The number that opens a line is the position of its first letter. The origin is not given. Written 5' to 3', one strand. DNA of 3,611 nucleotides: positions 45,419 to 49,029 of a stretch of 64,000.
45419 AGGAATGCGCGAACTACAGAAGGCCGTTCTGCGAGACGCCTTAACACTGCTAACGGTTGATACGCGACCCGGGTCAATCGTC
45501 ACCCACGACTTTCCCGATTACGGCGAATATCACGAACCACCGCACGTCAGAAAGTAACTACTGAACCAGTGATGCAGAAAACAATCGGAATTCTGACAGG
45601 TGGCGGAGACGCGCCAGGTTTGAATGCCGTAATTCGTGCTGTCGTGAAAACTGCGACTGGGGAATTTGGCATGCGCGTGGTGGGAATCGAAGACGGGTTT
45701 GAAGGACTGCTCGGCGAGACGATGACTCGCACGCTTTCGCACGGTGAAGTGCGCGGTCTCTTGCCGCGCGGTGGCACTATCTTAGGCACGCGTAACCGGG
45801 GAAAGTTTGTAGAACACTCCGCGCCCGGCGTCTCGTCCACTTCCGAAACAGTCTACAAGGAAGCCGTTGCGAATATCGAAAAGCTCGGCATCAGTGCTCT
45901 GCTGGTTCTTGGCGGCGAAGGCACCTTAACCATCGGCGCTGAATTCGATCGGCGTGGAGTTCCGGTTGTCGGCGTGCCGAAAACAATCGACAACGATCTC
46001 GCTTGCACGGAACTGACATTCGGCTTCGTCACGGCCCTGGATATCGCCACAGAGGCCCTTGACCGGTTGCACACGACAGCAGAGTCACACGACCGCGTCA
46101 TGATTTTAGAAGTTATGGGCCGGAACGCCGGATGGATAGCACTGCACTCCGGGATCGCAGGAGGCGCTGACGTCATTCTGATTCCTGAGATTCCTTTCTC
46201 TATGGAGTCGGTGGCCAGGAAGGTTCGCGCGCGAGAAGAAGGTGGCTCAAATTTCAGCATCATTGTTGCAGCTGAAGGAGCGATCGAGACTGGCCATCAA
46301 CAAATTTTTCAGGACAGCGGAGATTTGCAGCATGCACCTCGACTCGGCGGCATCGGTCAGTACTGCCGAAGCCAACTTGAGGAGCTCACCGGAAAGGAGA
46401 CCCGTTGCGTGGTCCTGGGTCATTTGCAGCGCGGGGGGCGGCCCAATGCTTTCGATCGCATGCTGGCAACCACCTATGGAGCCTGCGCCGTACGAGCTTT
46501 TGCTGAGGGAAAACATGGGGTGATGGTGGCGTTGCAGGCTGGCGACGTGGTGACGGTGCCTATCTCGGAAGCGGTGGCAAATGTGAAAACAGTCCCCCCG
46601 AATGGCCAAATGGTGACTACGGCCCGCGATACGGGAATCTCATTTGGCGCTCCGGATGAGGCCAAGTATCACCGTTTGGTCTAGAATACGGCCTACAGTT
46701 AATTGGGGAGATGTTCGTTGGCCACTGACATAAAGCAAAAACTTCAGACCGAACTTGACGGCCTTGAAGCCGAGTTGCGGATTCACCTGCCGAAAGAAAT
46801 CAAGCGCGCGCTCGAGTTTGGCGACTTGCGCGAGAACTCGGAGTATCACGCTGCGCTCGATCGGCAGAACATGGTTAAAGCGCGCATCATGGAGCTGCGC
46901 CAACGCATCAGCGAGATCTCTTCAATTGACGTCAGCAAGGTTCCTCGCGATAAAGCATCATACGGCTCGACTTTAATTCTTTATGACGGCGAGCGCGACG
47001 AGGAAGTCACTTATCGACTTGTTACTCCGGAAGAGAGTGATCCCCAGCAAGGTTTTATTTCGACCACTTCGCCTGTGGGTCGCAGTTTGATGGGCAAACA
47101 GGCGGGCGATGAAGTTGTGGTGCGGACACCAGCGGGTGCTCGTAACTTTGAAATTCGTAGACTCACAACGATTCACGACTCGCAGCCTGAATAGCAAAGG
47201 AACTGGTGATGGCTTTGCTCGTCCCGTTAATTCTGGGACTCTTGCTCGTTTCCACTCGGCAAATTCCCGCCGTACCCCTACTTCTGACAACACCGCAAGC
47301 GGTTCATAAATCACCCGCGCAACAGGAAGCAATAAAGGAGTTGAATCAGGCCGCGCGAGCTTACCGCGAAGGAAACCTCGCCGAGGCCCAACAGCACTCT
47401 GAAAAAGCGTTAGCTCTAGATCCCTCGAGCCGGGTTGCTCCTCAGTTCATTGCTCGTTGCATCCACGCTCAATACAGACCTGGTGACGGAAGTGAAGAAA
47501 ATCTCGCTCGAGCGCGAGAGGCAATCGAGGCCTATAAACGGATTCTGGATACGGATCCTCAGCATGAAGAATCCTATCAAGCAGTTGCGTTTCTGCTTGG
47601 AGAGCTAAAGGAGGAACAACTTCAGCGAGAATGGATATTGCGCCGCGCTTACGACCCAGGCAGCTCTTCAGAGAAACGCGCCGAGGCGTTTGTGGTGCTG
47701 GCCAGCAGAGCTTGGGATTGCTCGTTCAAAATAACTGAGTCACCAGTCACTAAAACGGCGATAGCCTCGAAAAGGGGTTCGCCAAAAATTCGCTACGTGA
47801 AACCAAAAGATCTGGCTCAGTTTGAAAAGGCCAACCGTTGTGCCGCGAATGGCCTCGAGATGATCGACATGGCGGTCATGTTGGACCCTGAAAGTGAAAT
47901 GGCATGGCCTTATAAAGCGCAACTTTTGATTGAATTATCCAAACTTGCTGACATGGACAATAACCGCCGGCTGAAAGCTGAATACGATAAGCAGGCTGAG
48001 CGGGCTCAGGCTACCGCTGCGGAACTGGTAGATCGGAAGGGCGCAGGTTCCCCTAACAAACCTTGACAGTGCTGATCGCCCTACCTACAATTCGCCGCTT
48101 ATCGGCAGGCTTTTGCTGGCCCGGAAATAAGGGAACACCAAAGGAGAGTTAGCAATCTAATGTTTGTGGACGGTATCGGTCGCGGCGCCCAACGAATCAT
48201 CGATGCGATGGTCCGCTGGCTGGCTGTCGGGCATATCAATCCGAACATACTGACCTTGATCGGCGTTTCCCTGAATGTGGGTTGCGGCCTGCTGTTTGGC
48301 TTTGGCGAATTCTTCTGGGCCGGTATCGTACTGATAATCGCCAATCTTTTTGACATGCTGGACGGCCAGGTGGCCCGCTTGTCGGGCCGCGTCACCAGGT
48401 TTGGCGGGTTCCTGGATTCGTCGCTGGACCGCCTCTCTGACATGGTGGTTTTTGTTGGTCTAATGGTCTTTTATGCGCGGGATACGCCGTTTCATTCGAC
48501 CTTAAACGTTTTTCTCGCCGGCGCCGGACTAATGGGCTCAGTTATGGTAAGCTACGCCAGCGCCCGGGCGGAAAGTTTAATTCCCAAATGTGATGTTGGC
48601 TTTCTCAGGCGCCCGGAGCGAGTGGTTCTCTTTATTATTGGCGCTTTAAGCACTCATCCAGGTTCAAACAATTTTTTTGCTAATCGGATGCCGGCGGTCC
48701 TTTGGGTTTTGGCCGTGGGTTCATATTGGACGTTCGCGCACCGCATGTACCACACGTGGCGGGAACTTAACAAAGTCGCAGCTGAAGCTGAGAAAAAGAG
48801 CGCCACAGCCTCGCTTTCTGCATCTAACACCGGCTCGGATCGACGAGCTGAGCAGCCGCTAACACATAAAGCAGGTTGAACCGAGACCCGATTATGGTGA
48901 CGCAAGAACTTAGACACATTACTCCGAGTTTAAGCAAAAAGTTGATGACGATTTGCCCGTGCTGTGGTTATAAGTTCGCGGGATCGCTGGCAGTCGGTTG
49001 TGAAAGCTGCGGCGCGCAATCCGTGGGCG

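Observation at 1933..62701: At least ten families of low-complexity 7-8-nt tandem-unit runs, mostly paired as long imperfect inverted repeats, occupy about 23 intergenic spacers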

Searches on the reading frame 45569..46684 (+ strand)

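Call 96: search_protein_families(library=pfam, proteins=[window:45569-46684:+], max_evalue=1e-10)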
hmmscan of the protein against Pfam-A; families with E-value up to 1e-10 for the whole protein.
window:45569-46684:+ (371 aa): 1 family
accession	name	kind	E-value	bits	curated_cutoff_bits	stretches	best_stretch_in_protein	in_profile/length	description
PF00365.25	PFK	-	3.6e-100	335.3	30.9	1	6-310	2-276/277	Phosphofructokinase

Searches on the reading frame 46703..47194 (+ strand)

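Call 96: search_protein_families(library=pfam, proteins=[window:46703-47194:+], max_evalue=1e-10)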
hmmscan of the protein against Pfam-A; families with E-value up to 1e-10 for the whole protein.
window:46703-47194:+ (163 aa): 2 families
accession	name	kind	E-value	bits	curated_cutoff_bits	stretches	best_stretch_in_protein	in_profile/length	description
PF01272.25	GreA_GreB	-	2.8e-22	78.9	26.9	1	81-151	2-72/77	Transcription elongation factor, GreA/GreB, C-term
PF03449.20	GreA_GreB_N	-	3.7e-16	59.5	24.5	1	12-71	9-68/71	Transcription elongation factor, N-terminal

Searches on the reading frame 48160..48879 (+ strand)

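Call 96: search_protein_families(library=pfam, proteins=[window:48160-48879:+], max_evalue=1e-10)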
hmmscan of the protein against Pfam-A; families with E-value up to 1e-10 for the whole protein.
window:48160-48879:+ (239 aa): 1 family
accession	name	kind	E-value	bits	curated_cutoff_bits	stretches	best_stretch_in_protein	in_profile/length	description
PF01066.26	CDP-OH_P_transf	-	5e-18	66.4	22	1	27-173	3-138/152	CDP-alcohol phosphatidyltransferase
